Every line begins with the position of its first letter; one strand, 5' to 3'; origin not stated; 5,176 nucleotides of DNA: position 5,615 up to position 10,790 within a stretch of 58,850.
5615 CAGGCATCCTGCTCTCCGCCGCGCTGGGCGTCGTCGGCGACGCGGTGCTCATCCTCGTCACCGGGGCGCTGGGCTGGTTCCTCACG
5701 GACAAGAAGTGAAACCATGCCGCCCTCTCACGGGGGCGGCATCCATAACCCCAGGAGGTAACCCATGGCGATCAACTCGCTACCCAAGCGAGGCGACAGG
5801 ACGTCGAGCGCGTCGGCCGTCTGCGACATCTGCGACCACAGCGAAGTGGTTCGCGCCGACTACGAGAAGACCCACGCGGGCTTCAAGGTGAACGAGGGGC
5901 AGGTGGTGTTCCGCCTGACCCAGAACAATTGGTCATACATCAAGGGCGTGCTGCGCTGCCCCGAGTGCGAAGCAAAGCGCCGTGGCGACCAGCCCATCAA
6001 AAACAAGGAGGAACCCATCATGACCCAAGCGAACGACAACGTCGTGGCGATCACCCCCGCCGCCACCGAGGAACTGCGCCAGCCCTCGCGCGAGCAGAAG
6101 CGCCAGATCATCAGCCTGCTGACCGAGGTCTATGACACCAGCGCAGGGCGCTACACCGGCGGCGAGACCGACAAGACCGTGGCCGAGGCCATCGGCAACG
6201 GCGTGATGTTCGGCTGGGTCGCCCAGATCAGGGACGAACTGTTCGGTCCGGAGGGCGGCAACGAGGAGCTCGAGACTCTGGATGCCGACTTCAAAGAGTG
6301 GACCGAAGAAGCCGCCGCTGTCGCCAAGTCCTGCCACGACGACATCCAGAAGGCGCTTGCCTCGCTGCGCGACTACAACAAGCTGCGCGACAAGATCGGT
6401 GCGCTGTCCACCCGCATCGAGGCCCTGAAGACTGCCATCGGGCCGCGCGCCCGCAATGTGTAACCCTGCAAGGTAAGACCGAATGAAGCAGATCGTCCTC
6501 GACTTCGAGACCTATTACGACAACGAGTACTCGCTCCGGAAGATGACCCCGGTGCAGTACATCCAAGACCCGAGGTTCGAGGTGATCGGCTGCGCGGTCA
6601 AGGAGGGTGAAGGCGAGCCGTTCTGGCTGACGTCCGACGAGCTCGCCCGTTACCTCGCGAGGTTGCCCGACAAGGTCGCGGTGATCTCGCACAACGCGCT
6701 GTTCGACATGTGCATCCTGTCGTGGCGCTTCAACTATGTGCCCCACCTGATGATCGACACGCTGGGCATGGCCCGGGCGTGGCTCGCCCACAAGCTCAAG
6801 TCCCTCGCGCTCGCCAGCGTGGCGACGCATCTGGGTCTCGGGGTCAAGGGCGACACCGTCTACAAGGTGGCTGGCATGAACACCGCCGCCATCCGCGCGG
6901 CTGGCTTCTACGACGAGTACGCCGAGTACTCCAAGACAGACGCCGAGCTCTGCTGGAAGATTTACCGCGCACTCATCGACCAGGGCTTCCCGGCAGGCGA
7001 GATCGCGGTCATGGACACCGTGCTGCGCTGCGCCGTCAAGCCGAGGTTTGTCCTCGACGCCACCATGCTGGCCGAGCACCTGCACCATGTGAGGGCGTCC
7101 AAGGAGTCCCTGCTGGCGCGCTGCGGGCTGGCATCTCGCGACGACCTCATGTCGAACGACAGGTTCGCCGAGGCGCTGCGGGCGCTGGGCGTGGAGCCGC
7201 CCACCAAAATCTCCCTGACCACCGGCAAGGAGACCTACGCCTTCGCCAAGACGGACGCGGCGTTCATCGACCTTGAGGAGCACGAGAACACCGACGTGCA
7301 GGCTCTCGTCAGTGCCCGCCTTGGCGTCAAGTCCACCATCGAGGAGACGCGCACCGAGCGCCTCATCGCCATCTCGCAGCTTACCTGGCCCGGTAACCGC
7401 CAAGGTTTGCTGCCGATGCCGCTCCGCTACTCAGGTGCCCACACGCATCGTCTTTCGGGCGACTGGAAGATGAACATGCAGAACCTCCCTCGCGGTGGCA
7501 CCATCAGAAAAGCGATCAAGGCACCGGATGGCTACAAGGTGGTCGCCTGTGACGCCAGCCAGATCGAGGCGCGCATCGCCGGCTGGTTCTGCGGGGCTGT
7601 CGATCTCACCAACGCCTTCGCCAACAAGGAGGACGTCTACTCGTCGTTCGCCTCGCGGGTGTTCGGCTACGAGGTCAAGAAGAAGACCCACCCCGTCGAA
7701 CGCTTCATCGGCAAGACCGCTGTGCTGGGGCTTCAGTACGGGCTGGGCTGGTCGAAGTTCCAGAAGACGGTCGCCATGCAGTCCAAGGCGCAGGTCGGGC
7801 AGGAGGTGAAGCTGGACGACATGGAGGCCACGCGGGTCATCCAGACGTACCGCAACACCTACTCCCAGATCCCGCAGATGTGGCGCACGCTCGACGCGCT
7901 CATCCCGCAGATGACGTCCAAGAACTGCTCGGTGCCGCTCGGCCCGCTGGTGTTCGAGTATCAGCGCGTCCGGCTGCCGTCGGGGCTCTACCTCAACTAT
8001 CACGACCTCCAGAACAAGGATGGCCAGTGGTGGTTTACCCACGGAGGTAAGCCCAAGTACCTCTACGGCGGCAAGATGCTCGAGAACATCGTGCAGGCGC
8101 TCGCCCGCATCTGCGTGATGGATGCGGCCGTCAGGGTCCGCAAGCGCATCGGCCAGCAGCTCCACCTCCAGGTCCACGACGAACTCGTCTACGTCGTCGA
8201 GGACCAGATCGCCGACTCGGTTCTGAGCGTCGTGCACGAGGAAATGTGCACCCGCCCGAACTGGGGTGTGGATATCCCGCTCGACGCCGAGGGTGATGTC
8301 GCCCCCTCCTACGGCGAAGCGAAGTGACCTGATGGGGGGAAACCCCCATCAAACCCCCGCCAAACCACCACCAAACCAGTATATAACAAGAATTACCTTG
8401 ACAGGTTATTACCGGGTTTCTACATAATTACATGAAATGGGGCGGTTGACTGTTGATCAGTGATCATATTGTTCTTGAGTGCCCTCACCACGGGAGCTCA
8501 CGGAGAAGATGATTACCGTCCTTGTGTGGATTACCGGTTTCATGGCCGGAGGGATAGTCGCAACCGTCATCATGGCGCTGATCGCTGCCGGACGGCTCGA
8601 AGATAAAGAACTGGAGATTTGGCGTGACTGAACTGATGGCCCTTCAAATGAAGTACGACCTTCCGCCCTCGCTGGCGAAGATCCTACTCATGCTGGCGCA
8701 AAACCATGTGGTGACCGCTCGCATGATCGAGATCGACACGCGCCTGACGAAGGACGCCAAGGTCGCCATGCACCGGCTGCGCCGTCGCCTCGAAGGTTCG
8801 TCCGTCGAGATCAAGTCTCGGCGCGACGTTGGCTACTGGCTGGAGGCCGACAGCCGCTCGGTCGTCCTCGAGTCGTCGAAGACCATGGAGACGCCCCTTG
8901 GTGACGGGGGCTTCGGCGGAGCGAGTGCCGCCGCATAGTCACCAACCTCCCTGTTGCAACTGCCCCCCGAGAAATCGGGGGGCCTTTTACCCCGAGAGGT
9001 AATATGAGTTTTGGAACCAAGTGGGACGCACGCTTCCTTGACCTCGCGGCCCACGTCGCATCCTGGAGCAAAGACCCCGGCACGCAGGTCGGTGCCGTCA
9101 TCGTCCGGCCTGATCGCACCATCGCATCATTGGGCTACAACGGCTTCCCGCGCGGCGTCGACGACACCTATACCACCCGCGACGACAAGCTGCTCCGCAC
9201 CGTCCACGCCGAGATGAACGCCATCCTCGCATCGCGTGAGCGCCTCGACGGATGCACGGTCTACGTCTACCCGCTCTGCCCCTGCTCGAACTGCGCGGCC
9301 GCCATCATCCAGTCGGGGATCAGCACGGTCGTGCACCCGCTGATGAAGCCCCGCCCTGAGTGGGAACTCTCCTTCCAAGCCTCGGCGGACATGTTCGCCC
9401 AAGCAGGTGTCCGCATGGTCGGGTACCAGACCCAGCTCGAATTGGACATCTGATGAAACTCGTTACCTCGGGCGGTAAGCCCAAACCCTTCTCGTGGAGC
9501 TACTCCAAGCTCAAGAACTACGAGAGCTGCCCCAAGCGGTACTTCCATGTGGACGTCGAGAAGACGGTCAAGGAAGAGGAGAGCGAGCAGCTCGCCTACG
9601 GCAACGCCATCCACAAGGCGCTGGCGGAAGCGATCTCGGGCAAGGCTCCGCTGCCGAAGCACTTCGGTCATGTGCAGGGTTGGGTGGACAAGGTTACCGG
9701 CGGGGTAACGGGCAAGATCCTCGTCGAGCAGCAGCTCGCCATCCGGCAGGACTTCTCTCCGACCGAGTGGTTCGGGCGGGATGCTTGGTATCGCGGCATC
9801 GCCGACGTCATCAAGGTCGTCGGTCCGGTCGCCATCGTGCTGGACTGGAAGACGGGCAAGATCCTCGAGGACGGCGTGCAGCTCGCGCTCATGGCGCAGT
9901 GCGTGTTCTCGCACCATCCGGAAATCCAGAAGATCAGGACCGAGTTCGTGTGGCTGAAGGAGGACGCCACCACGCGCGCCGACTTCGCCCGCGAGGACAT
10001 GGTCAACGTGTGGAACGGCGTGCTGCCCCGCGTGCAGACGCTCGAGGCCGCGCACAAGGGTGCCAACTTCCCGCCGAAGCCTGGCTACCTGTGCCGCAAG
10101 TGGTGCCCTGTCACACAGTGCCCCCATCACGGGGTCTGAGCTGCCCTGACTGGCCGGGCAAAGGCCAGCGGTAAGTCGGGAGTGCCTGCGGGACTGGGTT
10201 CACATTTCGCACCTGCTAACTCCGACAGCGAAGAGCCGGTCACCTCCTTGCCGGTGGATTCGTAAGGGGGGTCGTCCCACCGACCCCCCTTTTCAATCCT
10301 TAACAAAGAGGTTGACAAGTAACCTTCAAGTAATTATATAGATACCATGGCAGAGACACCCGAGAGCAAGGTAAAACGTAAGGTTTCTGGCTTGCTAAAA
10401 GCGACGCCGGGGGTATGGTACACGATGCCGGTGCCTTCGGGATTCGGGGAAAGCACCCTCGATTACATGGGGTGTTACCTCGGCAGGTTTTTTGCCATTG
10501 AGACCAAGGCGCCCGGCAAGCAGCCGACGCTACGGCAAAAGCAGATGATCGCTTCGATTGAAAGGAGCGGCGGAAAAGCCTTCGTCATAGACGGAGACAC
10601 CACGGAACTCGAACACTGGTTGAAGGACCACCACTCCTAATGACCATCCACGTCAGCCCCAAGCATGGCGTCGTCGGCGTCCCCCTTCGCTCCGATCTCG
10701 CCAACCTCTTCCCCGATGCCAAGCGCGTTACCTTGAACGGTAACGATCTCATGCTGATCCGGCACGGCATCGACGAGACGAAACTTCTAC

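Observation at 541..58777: Genome-wide bipartite element [G]GTWACC-N5/6-GGTAAC (~75-80 copies), palindromic inside genes and stop/RBS-embedded at junctions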

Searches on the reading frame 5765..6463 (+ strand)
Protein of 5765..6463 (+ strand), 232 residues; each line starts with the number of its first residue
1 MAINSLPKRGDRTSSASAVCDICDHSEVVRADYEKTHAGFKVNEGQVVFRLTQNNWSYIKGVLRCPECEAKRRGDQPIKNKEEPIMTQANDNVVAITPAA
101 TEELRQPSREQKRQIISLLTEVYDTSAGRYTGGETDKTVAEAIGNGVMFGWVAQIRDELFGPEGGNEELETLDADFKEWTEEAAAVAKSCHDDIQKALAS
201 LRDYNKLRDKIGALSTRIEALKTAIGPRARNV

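Call 9: search_protein_families(library=pfam, proteins=[window:5765-6463:+], max_evalue=0.01)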
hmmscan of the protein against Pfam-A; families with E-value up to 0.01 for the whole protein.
window:5765-6463:+ (232 aa): 0 families

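Call 24: search_protein_families(library=phrogs, proteins=[window:5765-6463:+], max_evalue=0.01)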
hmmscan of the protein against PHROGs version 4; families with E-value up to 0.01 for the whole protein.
window:5765-6463:+ (232 aa): 3 families
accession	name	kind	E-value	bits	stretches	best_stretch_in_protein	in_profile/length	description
phrog_21667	-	unknown function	1.7e-20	74.9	1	35-217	39-215/218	-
phrog_12127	-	unknown function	4.1e-16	60.5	1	78-186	276-380/414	-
phrog_16088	-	unknown function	0.0025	18.1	1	169-227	399-457/510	-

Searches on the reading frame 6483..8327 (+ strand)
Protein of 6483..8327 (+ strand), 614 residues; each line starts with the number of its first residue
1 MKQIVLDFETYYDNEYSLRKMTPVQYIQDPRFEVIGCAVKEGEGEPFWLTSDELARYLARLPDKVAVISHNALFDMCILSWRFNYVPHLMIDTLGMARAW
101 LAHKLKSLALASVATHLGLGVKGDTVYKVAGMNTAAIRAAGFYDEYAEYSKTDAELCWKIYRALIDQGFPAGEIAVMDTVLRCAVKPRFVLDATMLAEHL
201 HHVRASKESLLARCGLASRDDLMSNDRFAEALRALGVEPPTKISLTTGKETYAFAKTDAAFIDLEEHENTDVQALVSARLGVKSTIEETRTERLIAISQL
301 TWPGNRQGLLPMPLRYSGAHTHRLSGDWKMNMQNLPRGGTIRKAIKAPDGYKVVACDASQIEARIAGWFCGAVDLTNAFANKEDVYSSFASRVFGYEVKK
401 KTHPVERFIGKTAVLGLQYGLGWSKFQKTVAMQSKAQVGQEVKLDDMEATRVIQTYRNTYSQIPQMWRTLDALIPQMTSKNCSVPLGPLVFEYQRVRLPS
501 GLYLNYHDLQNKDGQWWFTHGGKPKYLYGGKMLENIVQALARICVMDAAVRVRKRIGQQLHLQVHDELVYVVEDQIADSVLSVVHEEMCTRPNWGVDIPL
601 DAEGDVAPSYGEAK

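Call 9: search_protein_families(library=pfam, proteins=[window:6483-8327:+], max_evalue=0.01)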
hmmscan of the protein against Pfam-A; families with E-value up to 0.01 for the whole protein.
window:6483-8327:+ (614 aa): 2 families
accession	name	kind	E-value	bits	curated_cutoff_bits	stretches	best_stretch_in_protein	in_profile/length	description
PF00476.26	DNA_pol_A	-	4.4e-29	102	34.3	2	315-466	112-254/381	DNA polymerase family A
PF01612.26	DNA_pol_A_exo1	-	0.0029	17.9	23.6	1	63-164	73-168/173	3'-5' exonuclease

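Call 51: find_related_loci(query=window:6483-8327:+, collection=viral_contigs, flank=10000)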
Query window:6483-8327:+ (614 aa) in viral_contigs; peptide patterns used: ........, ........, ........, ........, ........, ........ (x = any residue, [..] = any of these).
49 stretches matched a pattern; 49 encode a relative of the query (tblastn E <= 1e-3); 49 distinct loci.
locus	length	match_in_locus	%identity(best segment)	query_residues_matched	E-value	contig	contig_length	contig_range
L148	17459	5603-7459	71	1-614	0e+0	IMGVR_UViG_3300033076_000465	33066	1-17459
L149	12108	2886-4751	63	1-611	0e+0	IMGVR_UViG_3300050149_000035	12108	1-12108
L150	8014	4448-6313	63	1-611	0e+0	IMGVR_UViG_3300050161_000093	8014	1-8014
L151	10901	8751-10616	63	1-611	0e+0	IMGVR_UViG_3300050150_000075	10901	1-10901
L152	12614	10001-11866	63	1-611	0e+0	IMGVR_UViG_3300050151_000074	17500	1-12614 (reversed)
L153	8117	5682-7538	59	1-614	0e+0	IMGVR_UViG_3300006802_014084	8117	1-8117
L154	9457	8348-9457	71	1-368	0e+0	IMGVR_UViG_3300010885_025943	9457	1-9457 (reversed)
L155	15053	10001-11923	43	4-614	6e-158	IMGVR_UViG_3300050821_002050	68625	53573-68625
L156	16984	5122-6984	43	4-614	8e-153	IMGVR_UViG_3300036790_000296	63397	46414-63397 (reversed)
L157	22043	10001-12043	40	4-614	6e-147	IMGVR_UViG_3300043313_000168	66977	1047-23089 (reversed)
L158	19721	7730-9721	40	4-614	4e-141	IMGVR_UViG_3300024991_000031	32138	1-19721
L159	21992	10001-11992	40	4-614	4e-141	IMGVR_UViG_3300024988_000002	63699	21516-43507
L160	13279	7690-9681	40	4-614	4e-141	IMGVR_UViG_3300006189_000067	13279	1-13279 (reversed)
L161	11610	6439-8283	40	1-614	8e-135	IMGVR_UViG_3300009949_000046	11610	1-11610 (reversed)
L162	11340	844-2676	40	1-614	1e-133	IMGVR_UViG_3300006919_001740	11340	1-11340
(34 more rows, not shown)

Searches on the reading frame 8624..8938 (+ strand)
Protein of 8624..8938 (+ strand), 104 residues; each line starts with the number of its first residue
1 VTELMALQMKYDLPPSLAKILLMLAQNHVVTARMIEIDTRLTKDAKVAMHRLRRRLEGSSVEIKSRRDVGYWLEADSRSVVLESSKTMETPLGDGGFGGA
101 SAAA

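Call 9: search_protein_families(library=pfam, proteins=[window:8624-8938:+], max_evalue=0.01)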
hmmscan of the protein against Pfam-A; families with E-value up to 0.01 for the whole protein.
window:8624-8938:+ (104 aa): 1 family
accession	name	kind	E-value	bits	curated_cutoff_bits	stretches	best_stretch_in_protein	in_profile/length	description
PF00486.34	Trans_reg_C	-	0.0038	17.7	26.2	0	46-72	47-76/77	Transcriptional regulatory protein, C terminal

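Call 24: search_protein_families(library=phrogs, proteins=[window:8624-8938:+], max_evalue=0.01)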
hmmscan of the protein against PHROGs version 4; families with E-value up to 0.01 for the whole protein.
window:8624-8938:+ (104 aa): 0 families

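Call 43: search_solved_structures(query=window:8624-8938:+, max_evalue=10, show_alignments=2)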
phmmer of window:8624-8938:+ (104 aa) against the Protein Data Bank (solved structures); distinct sequences matched with E-value up to 10: 0.

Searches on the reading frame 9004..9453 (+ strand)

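Call 9: search_protein_families(library=pfam, proteins=[window:9004-9453:+], max_evalue=0.01)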
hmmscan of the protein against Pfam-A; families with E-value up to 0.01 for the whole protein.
window:9004-9453:+ (149 aa): 2 families
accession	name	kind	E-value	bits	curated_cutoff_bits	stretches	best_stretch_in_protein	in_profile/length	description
PF00383.29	dCMP_cyt_deam_1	-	1.5e-23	83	25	1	6-110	2-99/102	Cytidine and deoxycytidylate deaminase zinc-binding region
PF14437.12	MafB19-deam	-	4.5e-11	43.3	27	1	11-115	7-103/142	MafB19-like deaminase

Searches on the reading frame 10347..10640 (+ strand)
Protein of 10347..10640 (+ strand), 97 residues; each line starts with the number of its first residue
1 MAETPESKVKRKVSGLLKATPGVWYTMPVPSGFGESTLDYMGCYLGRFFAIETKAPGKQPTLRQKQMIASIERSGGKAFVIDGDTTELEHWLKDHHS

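Call 23: search_protein_families(library=pfam, proteins=[window:10347-10640:+], max_evalue=0.05)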
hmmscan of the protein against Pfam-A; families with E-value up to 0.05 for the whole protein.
window:10347-10640:+ (97 aa): 2 families
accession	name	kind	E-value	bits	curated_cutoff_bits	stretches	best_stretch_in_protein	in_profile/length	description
PF08774.17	VRR_NUC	-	0.036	14.6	23.8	1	47-83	78-114/116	VRR-NUC domain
PF03838.20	RecU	-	0.046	14.1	25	0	35-81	51-103/162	Recombination protein U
